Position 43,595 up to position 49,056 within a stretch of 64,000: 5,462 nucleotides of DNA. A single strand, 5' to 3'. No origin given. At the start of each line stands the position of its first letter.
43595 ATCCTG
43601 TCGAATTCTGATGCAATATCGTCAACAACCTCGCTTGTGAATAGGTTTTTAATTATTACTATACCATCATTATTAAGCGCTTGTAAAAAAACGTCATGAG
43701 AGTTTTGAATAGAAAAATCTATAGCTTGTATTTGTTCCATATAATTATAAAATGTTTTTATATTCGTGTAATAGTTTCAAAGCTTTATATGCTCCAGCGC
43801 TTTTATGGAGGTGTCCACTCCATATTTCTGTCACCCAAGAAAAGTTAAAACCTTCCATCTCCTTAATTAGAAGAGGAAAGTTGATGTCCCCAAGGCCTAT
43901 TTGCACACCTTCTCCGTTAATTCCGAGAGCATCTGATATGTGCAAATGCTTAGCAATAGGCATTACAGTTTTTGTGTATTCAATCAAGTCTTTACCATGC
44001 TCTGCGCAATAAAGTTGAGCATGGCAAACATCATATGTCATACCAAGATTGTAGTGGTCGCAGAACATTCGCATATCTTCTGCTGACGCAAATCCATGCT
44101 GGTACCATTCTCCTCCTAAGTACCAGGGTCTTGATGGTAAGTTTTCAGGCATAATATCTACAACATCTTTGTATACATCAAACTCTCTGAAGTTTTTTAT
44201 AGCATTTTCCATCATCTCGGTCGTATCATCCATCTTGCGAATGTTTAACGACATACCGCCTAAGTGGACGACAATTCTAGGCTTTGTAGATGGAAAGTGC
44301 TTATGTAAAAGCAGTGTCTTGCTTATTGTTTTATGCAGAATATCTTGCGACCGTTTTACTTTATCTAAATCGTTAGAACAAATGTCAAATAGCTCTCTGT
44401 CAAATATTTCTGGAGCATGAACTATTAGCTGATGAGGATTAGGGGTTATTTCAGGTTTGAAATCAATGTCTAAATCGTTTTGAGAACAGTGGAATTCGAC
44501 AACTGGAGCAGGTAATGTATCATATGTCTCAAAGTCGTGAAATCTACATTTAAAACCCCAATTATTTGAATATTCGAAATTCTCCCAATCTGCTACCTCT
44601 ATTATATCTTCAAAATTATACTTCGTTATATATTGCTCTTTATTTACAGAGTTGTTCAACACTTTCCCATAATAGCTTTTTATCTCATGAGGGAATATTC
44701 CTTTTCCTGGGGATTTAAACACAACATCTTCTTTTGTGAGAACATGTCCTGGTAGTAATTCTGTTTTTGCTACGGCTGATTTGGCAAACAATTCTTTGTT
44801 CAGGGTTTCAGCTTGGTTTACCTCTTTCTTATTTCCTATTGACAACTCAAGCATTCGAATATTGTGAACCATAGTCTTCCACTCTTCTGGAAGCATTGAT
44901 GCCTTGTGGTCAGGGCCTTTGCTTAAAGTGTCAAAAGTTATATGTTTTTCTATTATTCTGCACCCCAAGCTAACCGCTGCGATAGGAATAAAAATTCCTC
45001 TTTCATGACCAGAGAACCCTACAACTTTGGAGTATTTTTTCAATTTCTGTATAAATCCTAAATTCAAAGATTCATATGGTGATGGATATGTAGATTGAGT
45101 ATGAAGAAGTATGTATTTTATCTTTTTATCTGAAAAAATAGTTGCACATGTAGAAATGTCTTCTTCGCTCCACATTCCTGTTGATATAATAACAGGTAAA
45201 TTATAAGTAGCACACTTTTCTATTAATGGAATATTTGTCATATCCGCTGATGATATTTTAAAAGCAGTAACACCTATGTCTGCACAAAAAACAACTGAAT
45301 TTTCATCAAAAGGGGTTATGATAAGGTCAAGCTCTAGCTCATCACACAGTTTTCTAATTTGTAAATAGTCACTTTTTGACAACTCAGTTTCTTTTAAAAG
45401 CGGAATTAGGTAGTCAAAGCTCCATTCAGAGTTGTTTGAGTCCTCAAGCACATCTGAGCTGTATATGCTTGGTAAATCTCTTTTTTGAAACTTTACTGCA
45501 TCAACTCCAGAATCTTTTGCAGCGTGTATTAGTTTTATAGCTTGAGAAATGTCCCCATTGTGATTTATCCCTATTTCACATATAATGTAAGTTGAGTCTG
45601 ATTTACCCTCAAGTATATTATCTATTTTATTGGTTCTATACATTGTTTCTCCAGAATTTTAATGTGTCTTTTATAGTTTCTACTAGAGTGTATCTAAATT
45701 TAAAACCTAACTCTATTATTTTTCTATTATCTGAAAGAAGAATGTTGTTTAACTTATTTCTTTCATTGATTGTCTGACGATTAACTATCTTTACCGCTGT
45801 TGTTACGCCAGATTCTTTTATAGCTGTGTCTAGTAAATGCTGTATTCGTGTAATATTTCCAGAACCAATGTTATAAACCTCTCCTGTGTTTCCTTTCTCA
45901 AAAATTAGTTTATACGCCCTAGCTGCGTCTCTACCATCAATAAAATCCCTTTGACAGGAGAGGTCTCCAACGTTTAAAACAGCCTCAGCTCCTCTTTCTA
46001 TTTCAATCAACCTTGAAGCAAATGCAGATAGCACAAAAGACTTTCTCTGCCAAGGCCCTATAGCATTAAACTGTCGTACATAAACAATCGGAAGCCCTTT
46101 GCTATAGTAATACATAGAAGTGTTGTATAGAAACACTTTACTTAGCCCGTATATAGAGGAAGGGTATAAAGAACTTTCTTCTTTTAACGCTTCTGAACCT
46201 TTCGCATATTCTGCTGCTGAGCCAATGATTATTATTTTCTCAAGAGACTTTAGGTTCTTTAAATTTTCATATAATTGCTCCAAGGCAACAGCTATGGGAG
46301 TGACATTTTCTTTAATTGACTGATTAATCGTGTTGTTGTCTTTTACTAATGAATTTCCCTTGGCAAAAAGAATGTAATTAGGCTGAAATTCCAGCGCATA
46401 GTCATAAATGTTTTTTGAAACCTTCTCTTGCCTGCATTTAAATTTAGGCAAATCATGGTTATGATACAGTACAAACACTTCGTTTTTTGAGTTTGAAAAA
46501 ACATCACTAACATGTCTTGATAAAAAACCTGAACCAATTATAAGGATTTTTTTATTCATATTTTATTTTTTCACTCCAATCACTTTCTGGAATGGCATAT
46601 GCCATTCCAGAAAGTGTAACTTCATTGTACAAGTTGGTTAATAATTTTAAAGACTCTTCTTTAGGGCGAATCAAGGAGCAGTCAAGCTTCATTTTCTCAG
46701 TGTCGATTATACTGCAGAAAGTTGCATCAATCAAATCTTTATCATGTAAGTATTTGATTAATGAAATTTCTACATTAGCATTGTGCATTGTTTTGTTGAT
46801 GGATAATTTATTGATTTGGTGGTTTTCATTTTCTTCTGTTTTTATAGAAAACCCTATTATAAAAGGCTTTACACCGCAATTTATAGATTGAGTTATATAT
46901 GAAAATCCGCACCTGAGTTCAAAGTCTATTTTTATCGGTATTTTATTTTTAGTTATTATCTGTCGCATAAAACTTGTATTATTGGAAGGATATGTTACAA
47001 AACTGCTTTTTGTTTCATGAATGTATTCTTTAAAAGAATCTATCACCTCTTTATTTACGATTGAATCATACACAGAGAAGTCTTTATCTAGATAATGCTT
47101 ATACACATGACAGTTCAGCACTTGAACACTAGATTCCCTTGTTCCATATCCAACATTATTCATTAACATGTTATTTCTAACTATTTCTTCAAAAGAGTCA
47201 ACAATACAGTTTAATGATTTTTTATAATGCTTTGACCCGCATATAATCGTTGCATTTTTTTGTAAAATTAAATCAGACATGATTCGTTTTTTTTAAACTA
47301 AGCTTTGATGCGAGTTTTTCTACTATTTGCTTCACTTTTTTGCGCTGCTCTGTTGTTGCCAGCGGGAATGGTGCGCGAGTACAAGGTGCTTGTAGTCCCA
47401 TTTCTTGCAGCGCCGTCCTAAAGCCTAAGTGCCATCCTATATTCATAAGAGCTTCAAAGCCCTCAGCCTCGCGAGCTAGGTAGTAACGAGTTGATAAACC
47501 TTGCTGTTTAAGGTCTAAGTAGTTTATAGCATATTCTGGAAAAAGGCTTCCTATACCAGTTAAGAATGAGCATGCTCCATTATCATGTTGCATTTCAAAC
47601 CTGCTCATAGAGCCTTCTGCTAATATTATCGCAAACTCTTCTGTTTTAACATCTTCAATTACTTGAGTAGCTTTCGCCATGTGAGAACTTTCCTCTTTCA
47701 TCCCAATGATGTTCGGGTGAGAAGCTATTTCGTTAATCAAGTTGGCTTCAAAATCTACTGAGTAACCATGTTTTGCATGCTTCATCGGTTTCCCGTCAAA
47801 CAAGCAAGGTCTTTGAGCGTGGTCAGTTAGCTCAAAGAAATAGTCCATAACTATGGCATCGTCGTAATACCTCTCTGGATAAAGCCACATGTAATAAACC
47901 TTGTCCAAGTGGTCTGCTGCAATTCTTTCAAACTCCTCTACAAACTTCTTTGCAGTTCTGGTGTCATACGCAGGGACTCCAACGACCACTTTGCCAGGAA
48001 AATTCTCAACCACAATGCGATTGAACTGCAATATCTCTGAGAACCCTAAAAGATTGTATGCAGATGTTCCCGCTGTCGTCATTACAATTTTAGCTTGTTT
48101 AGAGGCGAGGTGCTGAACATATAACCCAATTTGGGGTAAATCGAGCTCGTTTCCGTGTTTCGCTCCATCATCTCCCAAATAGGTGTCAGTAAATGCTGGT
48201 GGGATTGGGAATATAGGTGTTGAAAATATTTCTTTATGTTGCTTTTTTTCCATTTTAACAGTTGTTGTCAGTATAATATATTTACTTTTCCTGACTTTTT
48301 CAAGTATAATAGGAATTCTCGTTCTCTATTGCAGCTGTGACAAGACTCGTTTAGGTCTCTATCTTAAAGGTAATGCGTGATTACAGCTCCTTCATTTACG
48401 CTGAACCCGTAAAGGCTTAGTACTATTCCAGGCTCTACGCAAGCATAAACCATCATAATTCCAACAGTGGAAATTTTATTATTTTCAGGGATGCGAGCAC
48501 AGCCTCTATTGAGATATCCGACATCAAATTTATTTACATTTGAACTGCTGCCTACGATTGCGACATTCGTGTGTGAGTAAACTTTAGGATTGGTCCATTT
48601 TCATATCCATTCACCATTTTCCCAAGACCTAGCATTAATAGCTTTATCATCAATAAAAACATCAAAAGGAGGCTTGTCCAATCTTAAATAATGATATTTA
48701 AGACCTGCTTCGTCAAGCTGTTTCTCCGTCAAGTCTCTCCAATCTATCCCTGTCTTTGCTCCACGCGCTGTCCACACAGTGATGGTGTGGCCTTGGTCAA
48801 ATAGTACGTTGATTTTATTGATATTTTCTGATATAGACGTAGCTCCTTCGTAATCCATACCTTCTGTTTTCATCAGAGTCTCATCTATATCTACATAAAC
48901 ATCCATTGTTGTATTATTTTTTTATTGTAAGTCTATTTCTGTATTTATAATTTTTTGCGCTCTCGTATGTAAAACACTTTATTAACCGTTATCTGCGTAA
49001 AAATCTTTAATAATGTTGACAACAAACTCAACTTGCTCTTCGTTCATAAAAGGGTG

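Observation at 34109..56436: Phage-encoded ~22-kb glycan factory: nonulosonate pathway plus eukaryote-type GT29 and exostosin (GT47) transferases, linked to late genes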

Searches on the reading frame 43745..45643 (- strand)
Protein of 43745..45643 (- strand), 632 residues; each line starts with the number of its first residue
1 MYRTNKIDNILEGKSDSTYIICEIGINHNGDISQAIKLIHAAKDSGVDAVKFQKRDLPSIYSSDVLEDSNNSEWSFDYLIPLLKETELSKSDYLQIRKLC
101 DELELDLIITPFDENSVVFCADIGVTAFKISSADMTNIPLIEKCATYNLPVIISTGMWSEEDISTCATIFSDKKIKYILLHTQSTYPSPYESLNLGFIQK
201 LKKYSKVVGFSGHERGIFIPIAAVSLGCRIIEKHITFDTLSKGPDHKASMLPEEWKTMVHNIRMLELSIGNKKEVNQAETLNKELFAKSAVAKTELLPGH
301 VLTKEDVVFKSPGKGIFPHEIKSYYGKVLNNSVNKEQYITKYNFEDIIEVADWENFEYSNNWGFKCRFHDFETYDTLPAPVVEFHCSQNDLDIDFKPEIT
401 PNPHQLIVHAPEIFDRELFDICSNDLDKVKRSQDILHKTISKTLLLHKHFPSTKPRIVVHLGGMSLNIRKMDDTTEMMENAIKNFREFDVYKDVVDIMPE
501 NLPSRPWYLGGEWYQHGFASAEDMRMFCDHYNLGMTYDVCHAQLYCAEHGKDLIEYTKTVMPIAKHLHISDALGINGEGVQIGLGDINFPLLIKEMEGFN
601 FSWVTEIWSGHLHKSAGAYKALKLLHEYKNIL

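Call 4: search_protein_families(library=pfam, proteins=[window:43745-45643:-], max_evalue=0.01)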
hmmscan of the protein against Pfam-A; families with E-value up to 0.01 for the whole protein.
window:43745-45643:- (632 aa): 3 families
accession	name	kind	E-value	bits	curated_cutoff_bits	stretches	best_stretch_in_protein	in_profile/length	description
PF03102.20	NeuB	-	1.6e-69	234.5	22.1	1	38-273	1-240/241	NeuB family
PF01261.30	AP_endonuc_2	-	5.7e-15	56.1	31.1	1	405-625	43-246/249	Xylose isomerase-like TIM barrel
PF08666.17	SAF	-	6.4e-05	23.9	21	1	288-341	2-59/63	SAF domain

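Call 15: search_protein_families(library=ncbifam, proteins=[window:43745-45643:-], max_evalue=0.001)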
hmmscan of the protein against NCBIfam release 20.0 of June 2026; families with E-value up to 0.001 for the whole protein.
window:43745-45643:- (632 aa): 2 families
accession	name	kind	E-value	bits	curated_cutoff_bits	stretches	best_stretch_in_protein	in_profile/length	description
TIGR03569.1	NeuB_NnaB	equivalog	3.1e-89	299.3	399.65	1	18-338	1-328/329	N-acetylneuraminate synthase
TIGR03586.1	PseI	equivalog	2.6e-62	210.9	340.25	1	18-337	2-325/327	pseudaminic acid synthase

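Call 22: search_solved_structures(query=window:43745-45643:-, max_evalue=0.001)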
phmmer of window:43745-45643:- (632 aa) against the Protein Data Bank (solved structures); distinct sequences matched with E-value up to 0.001: 9.
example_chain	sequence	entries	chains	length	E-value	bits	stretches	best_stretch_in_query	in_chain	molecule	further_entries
4ipi_A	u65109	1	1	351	1.6e-44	155.6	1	6-343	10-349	Polysialic acid capsule biosynthesis protein SiaC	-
4ipj_A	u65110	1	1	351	2.2e-44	155.1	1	6-343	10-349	Polysialic acid capsule biosynthesis protein SiaC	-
1xuu_A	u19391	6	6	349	2.9e-44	154.7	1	6-343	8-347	polysialic acid capsule biosynthesis protein SiaC | N-acetylneuraminate synthase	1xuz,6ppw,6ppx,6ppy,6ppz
2wqp_A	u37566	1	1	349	7.2e-43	150.1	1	6-343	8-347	POLYSIALIC ACID CAPSULE BIOSYNTHESIS PROTEIN SIAC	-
6ncs_A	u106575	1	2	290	4.5e-41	144.2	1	7-278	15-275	N-acetylneuraminic acid (Sialic acid) synthetase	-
8h2c_A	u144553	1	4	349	5.3e-38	134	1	17-330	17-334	Pseudaminic acid synthase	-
1vli_A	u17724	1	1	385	3.3e-35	124.8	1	7-269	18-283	Spore coat polysaccharide biosynthesis protein spsE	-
3g8r_A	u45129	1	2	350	3.1e-20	75.3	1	20-312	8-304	Probable spore coat polysaccharide biosynthesis protein E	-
3wqo_A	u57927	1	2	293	7.6e-05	24.5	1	527-630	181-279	Uncharacterized protein MJ1311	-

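Call 32: find_related_loci(query=window:43745-45643:-, collection=viral_contigs, flank=10000)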
Query window:43745-45643:- (632 aa) in viral_contigs; peptide patterns used: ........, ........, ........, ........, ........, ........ (x = any residue, [..] = any of these).
No stretch of DNA in the collection matches any of the patterns.

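Call 56: search_dna_similar(query=window:43745-45643:-, collection=phages, mode=protein, max_evalue=0.00001, max_rows=30)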
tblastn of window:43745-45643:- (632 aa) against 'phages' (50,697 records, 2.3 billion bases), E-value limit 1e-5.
Records with a match: 3; places in all: 3; records where one place covers at least 80% of the query: 0.
Best place of each record, by identity: <60% 3.
By first word of the organism name: uncultured 1; Moritella 1; Marine 1.
By host as written in the record: - 2; Salmo salar 1.
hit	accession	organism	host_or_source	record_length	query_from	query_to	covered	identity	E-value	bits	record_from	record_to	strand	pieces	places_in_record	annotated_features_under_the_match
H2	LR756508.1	uncultured phage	metagenomic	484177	5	271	42%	35.4%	3e-29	130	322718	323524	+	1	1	record has no annotation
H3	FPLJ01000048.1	Moritella viscosa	Salmo salar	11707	20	348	52%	28.5%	2e-31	136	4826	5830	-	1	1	Sialic acid synthase | UDP-N-acetylglucosamine 2-epimerase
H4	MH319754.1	Marine virus AG-345-L05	single cell amplified by WGA-X; seawater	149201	19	271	40%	35.5%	4e-28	126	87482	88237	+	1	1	record has no annotation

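Call 62: find_homologous_proteins(query=window:43745-45643:-, max_evalue=1e-10)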
Query window:43745-45643:- (632 aa): 2457 proteins with E <= 1e-10 among 8000 candidates; the best 120 are listed.
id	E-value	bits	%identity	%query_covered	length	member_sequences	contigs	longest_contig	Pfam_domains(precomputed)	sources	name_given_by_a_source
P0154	0.0e+0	1083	72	100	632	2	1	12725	PF03102.21,PF08666.18,PF01261.31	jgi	-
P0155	0.0e+0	1046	68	100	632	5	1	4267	PF03102.21,PF01261.31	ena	-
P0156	0.0e+0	1035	68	100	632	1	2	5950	PF03102.21,PF01261.31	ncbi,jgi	jgi:sialic acid synthase SpsE/sugar phosphate isomerase/epimerase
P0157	1.7e-296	1003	67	100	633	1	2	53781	PF03102.21,PF01261.31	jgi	jgi:sialic acid synthase SpsE/sugar phosphate isomerase/epimerase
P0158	1.5e-295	1000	66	100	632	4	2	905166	PF03102.21,PF08666.18,PF01261.31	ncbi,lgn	ncbi:MAG: N-acetylneuraminate synthase family protein [Bacteroidota bacterium]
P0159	8.6e-292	987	66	100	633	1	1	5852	PF03102.21,PF01261.31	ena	-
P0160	4.9e-290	982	66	100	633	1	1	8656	PF03102.21,PF01261.31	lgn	-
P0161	1.0e-288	977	65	99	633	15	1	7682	PF03102.21,PF08666.18,PF01261.31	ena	-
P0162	3.8e-288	975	64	100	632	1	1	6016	PF03102.21,PF08666.18,PF01261.31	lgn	-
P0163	3.0e-287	972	65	100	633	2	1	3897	PF03102.21,PF08666.18,PF01261.31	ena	-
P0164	5.1e-278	942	62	100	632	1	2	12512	PF03102.21,PF01261.31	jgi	jgi:sialic acid synthase SpsE/sugar phosphate isomerase/epimerase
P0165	3.1e-271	919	61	99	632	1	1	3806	PF03102.21,PF08666.18,PF01261.31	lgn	-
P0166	8.5e-271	918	61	99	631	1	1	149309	PF03102.21,PF01261.31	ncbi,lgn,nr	ncbi:MAG: N-acetylneuraminate synthase family protein [Arcobacteraceae bacterium]|nr:N-acetylneurami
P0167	3.4e-270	916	62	99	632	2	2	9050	PF03102.21,PF08666.18,PF01261.31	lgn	-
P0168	2.3e-269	913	61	100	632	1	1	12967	PF03102.21,PF08666.18,PF01261.31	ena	-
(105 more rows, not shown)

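Call 63: find_encoding_contigs(protein=P0154, flank=10000, max_places=2)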
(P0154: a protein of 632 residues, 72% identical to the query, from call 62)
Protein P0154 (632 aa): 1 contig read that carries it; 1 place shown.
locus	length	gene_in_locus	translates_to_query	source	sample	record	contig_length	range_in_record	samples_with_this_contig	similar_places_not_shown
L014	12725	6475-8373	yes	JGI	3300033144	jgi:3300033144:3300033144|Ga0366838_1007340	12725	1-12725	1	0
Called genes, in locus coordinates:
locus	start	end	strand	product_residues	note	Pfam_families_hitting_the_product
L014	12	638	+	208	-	PF13489:Methyltransf_23, PF13649:Methyltransf_25 (weak)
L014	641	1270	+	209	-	PF13489:Methyltransf_23, PF07021:MetW (weak), PF13847:Methyltransf_31, PF08241:Methyltransf_11, PF08242:Methyltransf_12 (weak), PF13649:Methyltransf_25 (weak)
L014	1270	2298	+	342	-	PF00534:Glycos_transf_1 (faint)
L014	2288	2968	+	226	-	PF05721:PhyH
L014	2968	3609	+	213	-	PF00777:Glyco_transf_29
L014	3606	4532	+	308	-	PF01041:DegT_DnrJ_EryC1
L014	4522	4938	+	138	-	PF05523:FdtA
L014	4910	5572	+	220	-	PF02348:CTP_transf_3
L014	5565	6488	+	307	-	PF01370:Epimerase, PF16363:GDP_Man_Dehyd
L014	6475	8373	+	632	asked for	PF03102:NeuB, PF08666:SAF (faint), PF01261:AP_endonuc_2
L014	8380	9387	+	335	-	PF01370:Epimerase, PF04321:RmlD_sub_bind, PF16363:GDP_Man_Dehyd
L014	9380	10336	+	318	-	PF01370:Epimerase, PF01073:3Beta_HSD (weak), PF16363:GDP_Man_Dehyd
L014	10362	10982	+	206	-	-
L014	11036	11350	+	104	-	-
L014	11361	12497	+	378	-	-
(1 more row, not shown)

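Call 64: find_encoding_contigs(protein=P0158, flank=10000, max_places=2)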
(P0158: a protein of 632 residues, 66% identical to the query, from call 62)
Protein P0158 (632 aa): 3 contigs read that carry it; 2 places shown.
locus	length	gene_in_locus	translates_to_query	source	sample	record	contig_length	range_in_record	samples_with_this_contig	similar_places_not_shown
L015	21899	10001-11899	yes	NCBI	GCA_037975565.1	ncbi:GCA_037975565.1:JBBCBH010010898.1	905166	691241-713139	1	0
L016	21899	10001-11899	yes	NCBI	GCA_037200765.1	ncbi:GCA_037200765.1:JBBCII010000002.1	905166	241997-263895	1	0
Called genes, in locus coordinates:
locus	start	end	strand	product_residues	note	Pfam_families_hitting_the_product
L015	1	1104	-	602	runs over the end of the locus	PF01804:Penicil_amidase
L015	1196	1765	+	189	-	PF00702:Hydrolase (weak), PF08282:Hydrolase_3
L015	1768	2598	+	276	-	PF00793:DAHP_synth_1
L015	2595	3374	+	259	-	PF02563:Poly_export, PF10531:SLBB (weak), PF22461:SLBB_2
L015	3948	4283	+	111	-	-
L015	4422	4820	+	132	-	-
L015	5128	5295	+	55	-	PF01656:CbiA (weak)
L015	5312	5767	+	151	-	-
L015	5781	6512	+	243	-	-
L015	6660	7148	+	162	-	PF00005:ABC_tran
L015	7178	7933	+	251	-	PF14524:Wzt_C (weak)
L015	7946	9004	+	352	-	PF13489:Methyltransf_23, PF08241:Methyltransf_11, PF08242:Methyltransf_12, PF13649:Methyltransf_25, PF13847:Methyltransf_31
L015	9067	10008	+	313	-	PF01370:Epimerase, PF16363:GDP_Man_Dehyd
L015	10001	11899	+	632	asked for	PF03102:NeuB, PF08666:SAF (weak), PF01261:AP_endonuc_2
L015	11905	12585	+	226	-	PF02348:CTP_transf_3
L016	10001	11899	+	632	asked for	PF03102:NeuB, PF08666:SAF (weak), PF01261:AP_endonuc_2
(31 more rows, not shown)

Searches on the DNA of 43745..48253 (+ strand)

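Call 6: search_dna_similar(query=window:43745-48253:+, collection=phages, mode=distant, max_rows=20)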
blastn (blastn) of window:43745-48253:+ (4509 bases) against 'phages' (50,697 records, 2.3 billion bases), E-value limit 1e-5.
Records with a match: 1; places in all: 1; records where one place covers at least 80% of the query: 0.
Best place of each record, by identity: 60-80% 1.
By first word of the organism name: Marine 1.
By host as written in the record: - 1.
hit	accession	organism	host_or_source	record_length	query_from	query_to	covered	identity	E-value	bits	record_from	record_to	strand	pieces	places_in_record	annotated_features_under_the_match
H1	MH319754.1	Marine virus AG-345-L05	single cell amplified by WGA-X; seawater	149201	1732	1845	3%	72.8%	1e-7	67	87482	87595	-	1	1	record has no annotation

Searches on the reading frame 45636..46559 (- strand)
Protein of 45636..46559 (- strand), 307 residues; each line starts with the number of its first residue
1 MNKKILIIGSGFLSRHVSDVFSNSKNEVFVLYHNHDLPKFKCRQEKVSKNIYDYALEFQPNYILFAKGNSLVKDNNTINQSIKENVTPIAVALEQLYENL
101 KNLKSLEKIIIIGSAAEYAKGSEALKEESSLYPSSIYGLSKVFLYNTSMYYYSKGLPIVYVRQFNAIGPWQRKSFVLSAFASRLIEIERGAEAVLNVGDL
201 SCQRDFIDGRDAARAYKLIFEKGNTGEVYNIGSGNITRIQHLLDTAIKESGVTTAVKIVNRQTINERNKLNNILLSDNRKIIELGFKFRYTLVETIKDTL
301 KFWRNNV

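Call 4: search_protein_families(library=pfam, proteins=[window:45636-46559:-], max_evalue=0.01)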
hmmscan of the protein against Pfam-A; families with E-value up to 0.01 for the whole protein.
window:45636-46559:- (307 aa): 2 families
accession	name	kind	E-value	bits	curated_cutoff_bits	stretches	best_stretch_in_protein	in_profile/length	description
PF01370.27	Epimerase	-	3.8e-25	89.1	20.9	1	5-232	1-240/240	NAD dependent epimerase/dehydratase family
PF16363.11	GDP_Man_Dehyd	-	5.7e-22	79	27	1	92-299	105-332/332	GDP-mannose 4,6 dehydratase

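Call 15: search_protein_families(library=ncbifam, proteins=[window:45636-46559:-], max_evalue=0.001)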
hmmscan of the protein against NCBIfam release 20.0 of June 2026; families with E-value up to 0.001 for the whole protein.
window:45636-46559:- (307 aa): 9 families
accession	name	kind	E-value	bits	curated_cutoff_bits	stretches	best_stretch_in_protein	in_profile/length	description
TIGR01181.1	dTDP_gluc_dehyt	equivalog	2.8e-13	49.6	365.1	1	79-306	94-314/321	dTDP-glucose 4,6-dehydratase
TIGR04180.1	EDH_00030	hypoth_equivalog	1.6e-11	43.9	475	1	107-284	114-289/297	NAD-dependent 4,6-dehydratase LegB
TIGR01179.1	galE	equivalog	3.8e-11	42.4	262.3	1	199-303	221-325/332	UDP-glucose 4-epimerase GalE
TIGR02197.1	heptose_epim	equivalog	1.3e-10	41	274.6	1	107-260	107-270/316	ADP-glyceromanno-heptose 6-epimerase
TIGR01472.1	gmd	equivalog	8e-10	38.4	415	1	90-266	105-284/342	GDP-mannose 4,6-dehydratase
NF008360.0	PRK11150.1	equivalog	7.5e-08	31.9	452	1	111-256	113-260/310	ADP-glyceromanno-heptose 6-epimerase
NF047922.1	GDPFucSynFcl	equivalog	1.1e-05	25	500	1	172-304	174-302/308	GDP-L-fucose synthase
NF007490.0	PRK10084.1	subfamily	0.00023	20.2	649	1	125-303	155-334/361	dTDP-glucose 4,6-dehydratase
NF011800.0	PRK15265.1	equivalog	0.00061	20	195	0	129-188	64-120/141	subtilase cytotoxin subunit B-like protein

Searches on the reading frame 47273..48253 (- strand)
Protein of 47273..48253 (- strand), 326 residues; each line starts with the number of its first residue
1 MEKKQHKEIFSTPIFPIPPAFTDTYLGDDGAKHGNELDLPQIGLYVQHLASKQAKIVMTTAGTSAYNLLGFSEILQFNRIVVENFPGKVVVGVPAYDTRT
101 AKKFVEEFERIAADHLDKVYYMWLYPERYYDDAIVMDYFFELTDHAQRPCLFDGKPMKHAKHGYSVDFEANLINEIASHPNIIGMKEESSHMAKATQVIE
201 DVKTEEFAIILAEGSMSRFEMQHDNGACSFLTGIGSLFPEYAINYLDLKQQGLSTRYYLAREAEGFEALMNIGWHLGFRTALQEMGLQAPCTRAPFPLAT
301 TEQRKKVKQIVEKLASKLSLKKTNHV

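Call 4: search_protein_families(library=pfam, proteins=[window:47273-48253:-], max_evalue=0.01)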
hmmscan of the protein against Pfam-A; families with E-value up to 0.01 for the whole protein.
window:47273-48253:- (326 aa): 1 family
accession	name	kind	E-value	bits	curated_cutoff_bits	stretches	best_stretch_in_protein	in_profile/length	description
PF00701.28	DHDPS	-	1.8e-05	24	22.1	1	58-313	40-288/289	Dihydrodipicolinate synthetase family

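Call 15: search_protein_families(library=ncbifam, proteins=[window:47273-48253:-], max_evalue=0.001)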
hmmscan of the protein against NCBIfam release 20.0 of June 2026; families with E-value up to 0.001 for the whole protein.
window:47273-48253:- (326 aa): 3 families
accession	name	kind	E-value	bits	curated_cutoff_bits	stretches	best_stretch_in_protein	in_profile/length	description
TIGR00674.1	dapA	equivalog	2e-08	33.5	206.15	1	36-313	15-285/286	4-hydroxy-tetrahydrodipicolinate synthase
NF002958.0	PRK03620.1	subfamily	4.5e-07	29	278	0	166-206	146-185/307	5-dehydro-4-deoxyglucarate dehydratase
NF003164.0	PRK04147.1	equivalog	6.5e-06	25.6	281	1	134-316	117-292/294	N-acetylneuraminate lyase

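Call 78: search_solved_structures(query=window:47273-48253:-, max_evalue=0.1)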
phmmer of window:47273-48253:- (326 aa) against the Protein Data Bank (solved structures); distinct sequences matched with E-value up to 0.1: 14.
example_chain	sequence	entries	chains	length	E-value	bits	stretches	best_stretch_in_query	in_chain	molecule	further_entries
3vfl_A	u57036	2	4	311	1.3e-05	27.9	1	39-311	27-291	Dihydrodipicolinate synthase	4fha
3d0c_A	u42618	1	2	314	1.4e-05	27.7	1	37-311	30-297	Dihydrodipicolinate synthase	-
5j5d_A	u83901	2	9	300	0.0097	18.4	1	57-202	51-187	4-hydroxy-tetrahydrodipicolinate synthase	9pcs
3l21_A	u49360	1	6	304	0.0098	18.4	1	57-202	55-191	Dihydrodipicolinate synthase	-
1xxx_A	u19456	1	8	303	0.0099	18.4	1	57-202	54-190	Dihydrodipicolinate synthase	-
6p90_A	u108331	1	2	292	0.011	18.2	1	53-209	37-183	4-hydroxy-tetrahydrodipicolinate synthase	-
3qze_A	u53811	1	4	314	0.014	18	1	53-209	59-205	Dihydrodipicolinate synthase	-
3noe_A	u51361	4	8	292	0.014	17.9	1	54-208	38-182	Dihydrodipicolinate synthase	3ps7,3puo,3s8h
2pcq_A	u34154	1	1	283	0.016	17.7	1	148-299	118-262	Putative dihydrodipicolinate synthase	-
3s5n_A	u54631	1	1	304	0.021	17.3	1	136-235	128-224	4-hydroxy-2-oxoglutarate aldolase, mitochondrial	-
3s5o_A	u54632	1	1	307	0.021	17.3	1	136-235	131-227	4-hydroxy-2-oxoglutarate aldolase, mitochondrial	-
3e96_A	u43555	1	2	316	0.023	17.2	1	51-311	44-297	Dihydrodipicolinate synthase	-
4xky_A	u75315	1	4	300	0.046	16.2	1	135-311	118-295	Dihydrodipicolinate synthase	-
4mpq_A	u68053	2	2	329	0.048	16.2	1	169-252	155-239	Dihydrodipicolinate synthetase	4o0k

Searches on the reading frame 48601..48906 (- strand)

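Call 4: search_protein_families(library=pfam, proteins=[window:48601-48906:-], max_evalue=0.01)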
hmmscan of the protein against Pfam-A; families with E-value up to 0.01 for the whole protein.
window:48601-48906:- (101 aa): 0 families

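Call 40: search_protein_families(library=phrogs, proteins=[window:48601-48906:-], max_evalue=0.01)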
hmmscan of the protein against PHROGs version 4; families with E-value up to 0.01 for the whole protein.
window:48601-48906:- (101 aa): 2 families
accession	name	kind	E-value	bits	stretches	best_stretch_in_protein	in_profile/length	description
phrog_1238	-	moron, auxiliary metabolic gene and host takeover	4.5e-22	79.4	1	1-92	23-119/155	phosphoheptose isomerase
phrog_415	-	other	4e-06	27.7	1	22-74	63-111/218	polynucleotide kinase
